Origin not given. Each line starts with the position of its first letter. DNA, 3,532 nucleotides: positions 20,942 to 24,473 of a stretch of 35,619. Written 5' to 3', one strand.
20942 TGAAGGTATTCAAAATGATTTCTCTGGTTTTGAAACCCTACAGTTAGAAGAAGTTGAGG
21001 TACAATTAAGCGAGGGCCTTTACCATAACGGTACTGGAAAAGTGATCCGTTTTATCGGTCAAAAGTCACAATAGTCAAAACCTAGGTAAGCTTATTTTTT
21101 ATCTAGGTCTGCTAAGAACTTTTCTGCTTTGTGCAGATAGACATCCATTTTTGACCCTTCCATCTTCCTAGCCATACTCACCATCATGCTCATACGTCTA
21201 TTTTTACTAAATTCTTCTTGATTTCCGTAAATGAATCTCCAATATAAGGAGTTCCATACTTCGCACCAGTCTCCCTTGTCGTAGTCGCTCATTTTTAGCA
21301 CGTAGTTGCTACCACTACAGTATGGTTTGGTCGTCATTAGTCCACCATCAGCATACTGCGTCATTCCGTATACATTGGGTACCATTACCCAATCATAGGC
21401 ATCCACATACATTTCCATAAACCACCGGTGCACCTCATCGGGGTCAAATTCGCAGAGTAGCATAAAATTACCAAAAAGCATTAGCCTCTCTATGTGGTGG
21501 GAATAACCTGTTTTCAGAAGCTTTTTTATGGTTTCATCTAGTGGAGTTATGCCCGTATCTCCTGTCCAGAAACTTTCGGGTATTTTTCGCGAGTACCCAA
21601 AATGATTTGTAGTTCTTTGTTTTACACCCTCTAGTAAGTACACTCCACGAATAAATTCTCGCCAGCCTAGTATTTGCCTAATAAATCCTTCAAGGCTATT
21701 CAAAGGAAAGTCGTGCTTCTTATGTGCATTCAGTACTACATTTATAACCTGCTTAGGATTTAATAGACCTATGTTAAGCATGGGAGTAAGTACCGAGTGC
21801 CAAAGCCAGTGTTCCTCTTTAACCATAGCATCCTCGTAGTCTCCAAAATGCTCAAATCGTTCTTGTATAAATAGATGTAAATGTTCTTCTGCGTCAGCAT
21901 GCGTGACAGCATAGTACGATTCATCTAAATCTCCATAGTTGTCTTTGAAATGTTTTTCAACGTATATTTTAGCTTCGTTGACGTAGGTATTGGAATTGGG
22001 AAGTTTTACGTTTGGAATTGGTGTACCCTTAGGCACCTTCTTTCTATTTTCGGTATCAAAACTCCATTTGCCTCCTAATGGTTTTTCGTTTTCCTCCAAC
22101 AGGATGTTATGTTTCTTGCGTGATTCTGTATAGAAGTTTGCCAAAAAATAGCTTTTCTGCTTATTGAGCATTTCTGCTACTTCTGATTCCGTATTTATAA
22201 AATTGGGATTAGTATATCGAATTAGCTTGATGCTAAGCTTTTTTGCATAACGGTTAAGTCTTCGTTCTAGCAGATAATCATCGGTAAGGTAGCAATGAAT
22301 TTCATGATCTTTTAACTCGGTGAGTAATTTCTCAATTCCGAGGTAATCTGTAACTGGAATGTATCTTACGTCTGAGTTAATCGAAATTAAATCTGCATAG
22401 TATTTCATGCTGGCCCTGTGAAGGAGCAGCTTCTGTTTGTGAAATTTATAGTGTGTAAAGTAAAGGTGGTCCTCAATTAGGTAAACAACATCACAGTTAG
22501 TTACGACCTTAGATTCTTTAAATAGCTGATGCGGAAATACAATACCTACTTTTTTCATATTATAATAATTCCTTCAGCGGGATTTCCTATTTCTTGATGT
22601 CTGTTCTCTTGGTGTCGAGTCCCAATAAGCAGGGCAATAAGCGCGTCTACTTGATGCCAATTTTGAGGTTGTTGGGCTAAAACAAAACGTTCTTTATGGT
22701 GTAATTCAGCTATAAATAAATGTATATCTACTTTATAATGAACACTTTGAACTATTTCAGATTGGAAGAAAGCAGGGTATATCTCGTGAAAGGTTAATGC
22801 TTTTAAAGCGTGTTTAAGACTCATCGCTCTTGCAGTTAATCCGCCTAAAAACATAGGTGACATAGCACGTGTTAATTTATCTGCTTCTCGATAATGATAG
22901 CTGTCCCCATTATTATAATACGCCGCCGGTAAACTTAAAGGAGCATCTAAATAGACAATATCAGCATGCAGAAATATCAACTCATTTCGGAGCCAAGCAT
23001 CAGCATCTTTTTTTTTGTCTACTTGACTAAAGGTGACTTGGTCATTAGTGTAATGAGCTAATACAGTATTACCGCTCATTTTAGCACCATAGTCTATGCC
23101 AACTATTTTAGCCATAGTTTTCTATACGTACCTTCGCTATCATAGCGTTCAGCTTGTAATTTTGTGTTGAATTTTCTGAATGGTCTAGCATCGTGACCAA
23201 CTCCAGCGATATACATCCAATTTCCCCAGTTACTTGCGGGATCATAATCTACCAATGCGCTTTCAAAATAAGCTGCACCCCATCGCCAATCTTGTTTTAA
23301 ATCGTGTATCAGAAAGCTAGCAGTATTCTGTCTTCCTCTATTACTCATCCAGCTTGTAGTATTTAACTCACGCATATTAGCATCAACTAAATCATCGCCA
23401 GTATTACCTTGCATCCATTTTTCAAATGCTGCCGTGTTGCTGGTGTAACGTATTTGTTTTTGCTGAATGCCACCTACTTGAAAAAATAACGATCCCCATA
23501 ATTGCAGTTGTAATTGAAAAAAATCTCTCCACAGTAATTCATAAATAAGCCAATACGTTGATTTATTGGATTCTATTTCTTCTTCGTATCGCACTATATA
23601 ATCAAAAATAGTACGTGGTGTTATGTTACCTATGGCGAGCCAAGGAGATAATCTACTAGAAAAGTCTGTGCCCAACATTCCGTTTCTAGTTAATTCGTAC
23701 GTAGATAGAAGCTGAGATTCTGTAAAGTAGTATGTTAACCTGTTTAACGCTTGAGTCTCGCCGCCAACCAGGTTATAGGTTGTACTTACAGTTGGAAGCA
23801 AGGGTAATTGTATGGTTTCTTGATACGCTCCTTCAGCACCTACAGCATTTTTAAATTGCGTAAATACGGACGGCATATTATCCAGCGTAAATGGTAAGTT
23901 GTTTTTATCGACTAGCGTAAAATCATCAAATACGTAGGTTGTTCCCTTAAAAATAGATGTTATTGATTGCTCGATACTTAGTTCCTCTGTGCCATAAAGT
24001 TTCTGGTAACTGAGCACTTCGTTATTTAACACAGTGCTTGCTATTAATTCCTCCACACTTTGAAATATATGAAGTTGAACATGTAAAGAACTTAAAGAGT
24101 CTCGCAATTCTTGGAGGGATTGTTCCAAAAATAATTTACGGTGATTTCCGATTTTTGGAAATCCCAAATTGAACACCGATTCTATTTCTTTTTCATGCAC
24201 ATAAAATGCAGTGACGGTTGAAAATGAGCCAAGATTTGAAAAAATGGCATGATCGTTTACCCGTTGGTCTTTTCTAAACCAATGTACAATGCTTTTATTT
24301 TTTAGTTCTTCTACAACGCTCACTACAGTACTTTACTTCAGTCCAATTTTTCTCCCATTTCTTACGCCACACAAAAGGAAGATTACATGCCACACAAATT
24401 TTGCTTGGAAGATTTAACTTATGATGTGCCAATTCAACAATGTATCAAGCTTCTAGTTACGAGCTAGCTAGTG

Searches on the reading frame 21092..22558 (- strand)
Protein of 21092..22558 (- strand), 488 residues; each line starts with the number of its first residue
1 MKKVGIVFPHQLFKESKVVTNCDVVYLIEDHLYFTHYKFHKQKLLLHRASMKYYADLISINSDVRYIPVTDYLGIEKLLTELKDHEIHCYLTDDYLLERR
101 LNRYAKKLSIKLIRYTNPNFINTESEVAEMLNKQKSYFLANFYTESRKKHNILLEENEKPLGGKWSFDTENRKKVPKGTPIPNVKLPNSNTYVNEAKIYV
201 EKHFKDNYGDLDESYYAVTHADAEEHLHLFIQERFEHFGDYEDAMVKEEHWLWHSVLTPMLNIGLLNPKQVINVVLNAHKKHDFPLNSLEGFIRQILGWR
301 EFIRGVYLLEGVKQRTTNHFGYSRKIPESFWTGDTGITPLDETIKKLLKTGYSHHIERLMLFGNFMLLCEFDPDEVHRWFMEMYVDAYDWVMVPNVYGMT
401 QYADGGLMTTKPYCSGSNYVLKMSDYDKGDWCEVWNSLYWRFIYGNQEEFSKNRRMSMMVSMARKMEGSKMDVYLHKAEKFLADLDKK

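Call 73: search_protein_families(library=pfam, proteins=[window:21092-22558:-], max_evalue=0.00001)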
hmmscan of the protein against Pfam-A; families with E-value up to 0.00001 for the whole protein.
window:21092-22558:- (488 aa): 2 families
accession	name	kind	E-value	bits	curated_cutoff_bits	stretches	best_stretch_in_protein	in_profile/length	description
PF04244.19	DPRP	-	3.2e-53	181.3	22.1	1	6-214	2-222/224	Deoxyribodipyrimidine photo-lyase-related protein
PF03441.19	FAD_binding_7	-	8e-06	25.8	27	0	326-428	43-141/203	FAD binding domain of DNA photolyase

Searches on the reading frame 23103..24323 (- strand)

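Call 73: search_protein_families(library=pfam, proteins=[window:23103-24323:-], max_evalue=0.00001)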
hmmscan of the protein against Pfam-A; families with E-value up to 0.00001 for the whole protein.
window:23103-24323:- (406 aa): 2 families
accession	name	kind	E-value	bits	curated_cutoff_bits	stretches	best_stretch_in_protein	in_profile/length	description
PF03441.19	FAD_binding_7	-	1e-43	149.5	27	1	261-405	3-150/203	FAD binding domain of DNA photolyase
PF00875.24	DNA_photolyase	-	2e-13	51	26.6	1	13-165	2-156/164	DNA photolyase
